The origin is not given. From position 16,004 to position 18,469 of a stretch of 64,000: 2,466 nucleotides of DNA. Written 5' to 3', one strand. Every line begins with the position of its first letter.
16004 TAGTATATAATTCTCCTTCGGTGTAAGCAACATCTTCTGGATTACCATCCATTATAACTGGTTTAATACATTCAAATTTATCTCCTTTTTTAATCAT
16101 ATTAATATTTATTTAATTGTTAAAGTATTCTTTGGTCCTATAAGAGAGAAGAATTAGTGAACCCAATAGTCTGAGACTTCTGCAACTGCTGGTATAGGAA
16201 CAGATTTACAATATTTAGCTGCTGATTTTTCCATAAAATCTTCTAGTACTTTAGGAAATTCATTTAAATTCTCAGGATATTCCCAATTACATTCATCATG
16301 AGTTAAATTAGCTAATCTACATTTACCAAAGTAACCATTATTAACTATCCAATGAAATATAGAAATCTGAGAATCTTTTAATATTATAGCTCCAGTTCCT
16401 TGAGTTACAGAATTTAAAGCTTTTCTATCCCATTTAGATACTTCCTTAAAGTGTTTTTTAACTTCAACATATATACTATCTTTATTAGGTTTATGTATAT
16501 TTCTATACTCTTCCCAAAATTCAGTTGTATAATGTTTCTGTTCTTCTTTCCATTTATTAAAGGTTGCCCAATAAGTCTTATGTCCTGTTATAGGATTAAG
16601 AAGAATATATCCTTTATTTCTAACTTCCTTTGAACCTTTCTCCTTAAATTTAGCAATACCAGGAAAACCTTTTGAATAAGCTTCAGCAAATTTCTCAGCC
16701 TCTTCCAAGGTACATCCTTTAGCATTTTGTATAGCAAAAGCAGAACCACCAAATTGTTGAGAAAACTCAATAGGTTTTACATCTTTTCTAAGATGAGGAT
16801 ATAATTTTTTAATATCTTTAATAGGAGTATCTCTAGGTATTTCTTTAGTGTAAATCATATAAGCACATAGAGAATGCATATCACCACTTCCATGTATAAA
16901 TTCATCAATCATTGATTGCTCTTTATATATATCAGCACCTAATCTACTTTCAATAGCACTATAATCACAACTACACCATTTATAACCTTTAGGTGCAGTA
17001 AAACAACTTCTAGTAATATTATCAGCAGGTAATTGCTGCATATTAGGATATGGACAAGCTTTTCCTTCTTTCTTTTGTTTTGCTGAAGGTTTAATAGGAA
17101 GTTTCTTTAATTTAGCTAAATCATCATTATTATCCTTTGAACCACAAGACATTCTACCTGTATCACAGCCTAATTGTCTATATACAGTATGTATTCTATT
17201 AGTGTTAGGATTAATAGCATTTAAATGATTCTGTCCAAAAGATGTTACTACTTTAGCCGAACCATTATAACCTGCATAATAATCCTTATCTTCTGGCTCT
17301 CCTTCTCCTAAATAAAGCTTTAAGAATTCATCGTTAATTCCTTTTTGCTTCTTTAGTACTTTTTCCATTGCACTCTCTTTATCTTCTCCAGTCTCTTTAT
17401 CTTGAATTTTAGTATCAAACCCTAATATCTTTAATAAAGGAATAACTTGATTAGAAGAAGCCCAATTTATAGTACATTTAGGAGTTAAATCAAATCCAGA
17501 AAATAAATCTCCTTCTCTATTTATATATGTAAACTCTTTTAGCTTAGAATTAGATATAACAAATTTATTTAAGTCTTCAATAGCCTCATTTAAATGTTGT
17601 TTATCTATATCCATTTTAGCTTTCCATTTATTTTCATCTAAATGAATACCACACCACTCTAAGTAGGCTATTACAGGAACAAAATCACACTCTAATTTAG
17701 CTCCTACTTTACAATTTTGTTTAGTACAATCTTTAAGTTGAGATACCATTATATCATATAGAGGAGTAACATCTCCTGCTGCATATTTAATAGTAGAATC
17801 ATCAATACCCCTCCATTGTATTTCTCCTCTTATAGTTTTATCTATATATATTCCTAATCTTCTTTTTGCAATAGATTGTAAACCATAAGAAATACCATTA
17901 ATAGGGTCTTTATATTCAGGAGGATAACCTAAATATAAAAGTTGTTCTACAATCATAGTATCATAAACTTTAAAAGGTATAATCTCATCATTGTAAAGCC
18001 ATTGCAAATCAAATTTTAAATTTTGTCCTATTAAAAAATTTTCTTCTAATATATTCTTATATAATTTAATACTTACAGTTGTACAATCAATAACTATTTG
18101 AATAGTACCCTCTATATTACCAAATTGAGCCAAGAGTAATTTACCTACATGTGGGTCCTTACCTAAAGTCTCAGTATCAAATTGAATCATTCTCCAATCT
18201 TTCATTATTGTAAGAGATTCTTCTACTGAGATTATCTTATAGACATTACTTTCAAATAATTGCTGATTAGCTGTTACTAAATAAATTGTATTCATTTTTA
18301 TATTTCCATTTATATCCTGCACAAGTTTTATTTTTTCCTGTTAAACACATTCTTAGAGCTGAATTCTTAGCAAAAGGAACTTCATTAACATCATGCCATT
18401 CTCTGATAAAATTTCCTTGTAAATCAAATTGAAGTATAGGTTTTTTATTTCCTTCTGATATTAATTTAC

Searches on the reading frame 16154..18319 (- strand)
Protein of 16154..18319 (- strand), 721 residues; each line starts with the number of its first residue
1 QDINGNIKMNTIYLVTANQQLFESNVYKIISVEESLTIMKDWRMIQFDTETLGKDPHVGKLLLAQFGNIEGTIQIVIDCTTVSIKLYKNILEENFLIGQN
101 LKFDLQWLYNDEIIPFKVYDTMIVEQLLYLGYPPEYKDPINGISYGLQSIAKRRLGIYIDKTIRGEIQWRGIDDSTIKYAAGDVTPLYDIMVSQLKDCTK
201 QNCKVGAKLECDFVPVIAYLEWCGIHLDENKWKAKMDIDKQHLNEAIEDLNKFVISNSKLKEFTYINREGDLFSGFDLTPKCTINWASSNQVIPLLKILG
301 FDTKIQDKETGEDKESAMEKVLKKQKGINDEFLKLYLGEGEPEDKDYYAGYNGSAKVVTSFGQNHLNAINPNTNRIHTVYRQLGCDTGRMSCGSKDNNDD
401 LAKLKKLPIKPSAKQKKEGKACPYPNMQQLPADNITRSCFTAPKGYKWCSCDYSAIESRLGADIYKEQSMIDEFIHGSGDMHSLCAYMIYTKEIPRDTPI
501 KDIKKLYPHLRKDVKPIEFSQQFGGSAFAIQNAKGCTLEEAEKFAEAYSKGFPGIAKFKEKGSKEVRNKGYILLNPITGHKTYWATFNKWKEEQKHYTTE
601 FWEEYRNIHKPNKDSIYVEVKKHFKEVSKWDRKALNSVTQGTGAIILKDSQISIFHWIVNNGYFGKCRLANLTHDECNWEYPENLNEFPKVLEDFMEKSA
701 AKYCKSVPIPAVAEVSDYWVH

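Call 44: search_protein_families(library=phrogs, proteins=[window:16154-18319:-], max_evalue=0.001)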
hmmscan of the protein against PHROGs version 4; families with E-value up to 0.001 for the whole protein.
window:16154-18319:- (721 aa): 9 families
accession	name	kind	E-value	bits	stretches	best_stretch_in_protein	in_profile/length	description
phrog_17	-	DNA, RNA and nucleotide metabolism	2.4e-74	252.1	1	43-719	671-1230/1445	DNA polymerase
phrog_2573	-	DNA, RNA and nucleotide metabolism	1.4e-35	124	1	438-703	7-252/336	DNA polymerase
phrog_10285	-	DNA, RNA and nucleotide metabolism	8.3e-17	62.2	1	433-719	42-318/321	DNA polymerase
phrog_5995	-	DNA, RNA and nucleotide metabolism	1.7e-13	51.7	1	523-699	6-147/236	DNA polymerase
phrog_12241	-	DNA, RNA and nucleotide metabolism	3.3e-07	30.6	1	99-395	201-488/502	DNA polymerase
phrog_9556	-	DNA, RNA and nucleotide metabolism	5.2e-07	30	0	178-256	168-246/441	DNA polymerase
phrog_35406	-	DNA, RNA and nucleotide metabolism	1.5e-06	28.6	0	437-473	9-44/320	DNA polymerase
phrog_15971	-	DNA, RNA and nucleotide metabolism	4.3e-05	23.8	0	424-601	142-263/376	DNA polymerase I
phrog_23226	-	DNA, RNA and nucleotide metabolism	0.00011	21.9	0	435-560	328-468/611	DNA polymerase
